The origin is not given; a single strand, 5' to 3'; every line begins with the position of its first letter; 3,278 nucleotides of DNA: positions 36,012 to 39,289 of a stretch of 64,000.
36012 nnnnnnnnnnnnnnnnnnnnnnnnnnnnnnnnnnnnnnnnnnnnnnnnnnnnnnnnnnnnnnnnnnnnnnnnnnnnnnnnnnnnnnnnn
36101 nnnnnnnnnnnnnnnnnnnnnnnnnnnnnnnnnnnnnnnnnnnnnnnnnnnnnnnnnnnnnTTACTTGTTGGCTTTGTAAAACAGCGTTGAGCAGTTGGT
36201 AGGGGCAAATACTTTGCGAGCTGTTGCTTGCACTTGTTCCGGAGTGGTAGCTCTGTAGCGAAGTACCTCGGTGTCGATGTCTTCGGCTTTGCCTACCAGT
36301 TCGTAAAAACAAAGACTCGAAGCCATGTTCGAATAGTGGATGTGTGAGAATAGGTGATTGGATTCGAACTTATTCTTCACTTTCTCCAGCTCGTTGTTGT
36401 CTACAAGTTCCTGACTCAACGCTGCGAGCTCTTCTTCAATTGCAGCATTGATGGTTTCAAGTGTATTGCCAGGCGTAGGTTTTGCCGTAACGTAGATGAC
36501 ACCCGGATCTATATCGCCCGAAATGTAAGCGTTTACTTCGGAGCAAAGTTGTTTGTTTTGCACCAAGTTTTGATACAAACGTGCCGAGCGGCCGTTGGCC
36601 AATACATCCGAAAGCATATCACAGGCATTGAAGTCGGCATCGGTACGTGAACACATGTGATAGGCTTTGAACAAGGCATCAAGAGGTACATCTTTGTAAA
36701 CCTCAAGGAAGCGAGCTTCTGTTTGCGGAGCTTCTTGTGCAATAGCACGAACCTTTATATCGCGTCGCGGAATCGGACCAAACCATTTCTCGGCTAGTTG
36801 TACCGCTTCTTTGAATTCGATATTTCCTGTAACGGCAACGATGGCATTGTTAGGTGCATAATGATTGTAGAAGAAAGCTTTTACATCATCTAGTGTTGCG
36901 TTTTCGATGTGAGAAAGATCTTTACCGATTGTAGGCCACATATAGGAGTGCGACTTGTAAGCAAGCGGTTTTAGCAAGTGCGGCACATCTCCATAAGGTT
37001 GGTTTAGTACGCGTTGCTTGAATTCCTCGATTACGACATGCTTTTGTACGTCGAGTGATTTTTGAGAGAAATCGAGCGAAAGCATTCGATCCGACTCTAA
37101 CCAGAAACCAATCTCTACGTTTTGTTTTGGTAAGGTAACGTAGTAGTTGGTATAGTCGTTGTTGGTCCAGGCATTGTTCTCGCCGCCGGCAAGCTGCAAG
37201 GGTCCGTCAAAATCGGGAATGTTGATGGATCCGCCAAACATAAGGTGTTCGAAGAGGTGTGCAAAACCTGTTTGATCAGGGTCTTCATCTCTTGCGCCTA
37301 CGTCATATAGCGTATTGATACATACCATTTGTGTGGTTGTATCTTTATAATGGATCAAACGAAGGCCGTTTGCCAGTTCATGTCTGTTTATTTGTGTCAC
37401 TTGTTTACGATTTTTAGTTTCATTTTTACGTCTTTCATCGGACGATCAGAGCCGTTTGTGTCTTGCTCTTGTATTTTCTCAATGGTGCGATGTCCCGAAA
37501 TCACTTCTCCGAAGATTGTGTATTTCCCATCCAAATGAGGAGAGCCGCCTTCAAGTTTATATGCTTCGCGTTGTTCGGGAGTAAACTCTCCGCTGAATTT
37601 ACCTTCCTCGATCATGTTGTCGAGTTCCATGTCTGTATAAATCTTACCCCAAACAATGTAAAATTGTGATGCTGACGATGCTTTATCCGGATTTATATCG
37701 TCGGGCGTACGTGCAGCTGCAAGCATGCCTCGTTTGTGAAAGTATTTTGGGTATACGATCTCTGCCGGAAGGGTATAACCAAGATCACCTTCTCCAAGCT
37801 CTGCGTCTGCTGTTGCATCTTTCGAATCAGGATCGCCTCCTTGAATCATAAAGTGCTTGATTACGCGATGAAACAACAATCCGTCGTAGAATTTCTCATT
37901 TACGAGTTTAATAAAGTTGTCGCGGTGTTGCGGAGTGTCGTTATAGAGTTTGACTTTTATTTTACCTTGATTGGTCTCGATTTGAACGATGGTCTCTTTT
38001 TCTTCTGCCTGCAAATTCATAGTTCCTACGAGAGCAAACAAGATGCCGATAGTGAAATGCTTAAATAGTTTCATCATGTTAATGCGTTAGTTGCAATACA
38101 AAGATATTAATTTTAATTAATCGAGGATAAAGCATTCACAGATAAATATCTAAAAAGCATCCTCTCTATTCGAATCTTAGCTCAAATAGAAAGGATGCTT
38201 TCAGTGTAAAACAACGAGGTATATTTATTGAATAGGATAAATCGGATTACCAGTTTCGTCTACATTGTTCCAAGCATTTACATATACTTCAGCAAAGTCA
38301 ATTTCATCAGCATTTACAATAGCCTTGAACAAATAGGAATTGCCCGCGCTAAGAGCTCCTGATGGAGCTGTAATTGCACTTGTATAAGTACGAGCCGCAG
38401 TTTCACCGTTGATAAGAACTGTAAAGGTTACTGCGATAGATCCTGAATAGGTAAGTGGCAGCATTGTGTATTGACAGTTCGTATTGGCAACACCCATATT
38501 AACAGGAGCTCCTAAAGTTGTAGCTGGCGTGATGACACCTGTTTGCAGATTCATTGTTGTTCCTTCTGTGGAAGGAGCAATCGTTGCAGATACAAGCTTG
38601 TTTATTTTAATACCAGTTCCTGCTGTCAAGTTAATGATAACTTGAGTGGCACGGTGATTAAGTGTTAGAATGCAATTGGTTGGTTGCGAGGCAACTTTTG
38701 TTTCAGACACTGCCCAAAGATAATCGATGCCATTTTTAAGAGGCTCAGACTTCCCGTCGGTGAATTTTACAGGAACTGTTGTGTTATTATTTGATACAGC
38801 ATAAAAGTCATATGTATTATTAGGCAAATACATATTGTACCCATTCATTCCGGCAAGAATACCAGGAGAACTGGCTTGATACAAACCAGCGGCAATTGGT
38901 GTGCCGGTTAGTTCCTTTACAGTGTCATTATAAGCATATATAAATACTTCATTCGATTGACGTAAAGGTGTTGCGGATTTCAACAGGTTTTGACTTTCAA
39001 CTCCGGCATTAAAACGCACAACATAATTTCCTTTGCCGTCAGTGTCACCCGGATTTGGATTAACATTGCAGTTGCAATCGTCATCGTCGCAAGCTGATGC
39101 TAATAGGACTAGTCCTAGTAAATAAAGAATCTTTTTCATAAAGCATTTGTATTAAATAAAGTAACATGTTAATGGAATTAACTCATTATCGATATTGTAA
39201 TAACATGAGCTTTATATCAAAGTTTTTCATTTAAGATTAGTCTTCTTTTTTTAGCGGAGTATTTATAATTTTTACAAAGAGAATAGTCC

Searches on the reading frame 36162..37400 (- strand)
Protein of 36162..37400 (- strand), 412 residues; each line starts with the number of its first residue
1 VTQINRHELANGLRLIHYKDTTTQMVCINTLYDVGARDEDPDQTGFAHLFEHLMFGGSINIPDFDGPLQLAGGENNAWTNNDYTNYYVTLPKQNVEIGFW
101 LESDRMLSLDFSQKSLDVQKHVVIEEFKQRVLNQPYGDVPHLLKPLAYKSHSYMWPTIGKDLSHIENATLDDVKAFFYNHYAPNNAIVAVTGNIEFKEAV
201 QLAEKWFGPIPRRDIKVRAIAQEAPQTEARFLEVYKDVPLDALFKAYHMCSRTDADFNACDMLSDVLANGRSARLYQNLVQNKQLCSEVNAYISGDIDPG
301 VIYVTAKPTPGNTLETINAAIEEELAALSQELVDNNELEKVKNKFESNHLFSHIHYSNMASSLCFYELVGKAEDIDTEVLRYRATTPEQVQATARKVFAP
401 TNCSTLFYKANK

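Call 76: search_protein_families(library=pfam, proteins=[window:36162-37400:-], max_evalue=0.00001)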
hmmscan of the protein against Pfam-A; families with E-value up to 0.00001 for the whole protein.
window:36162-37400:- (412 aa): 2 families
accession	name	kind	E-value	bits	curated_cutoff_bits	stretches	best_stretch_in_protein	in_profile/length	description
PF05193.26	Peptidase_M16_C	-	1.2e-32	113.7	23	1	168-344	2-180/181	Peptidase M16 inactive domain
PF00675.25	Peptidase_M16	-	8.5e-15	55.4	22.3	1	19-130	6-119/149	Insulinase (Peptidase family M16)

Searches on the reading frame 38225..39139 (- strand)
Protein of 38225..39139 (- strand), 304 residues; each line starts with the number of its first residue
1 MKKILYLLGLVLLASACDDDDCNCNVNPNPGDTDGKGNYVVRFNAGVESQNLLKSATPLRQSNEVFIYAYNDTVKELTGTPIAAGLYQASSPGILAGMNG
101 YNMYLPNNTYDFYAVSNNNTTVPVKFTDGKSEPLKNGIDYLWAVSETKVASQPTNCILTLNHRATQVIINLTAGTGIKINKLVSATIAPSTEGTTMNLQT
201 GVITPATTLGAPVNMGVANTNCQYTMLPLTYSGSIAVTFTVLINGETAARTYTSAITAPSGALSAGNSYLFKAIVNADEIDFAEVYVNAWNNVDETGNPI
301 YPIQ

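Call 76: search_protein_families(library=pfam, proteins=[window:38225-39139:-], max_evalue=0.00001)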
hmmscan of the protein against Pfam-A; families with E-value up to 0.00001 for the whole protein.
window:38225-39139:- (304 aa): 1 family
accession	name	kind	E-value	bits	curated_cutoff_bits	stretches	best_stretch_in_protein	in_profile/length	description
PF13149.12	Mfa_like_1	-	1.1e-23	85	27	1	63-290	12-246/246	Fimbrillin-like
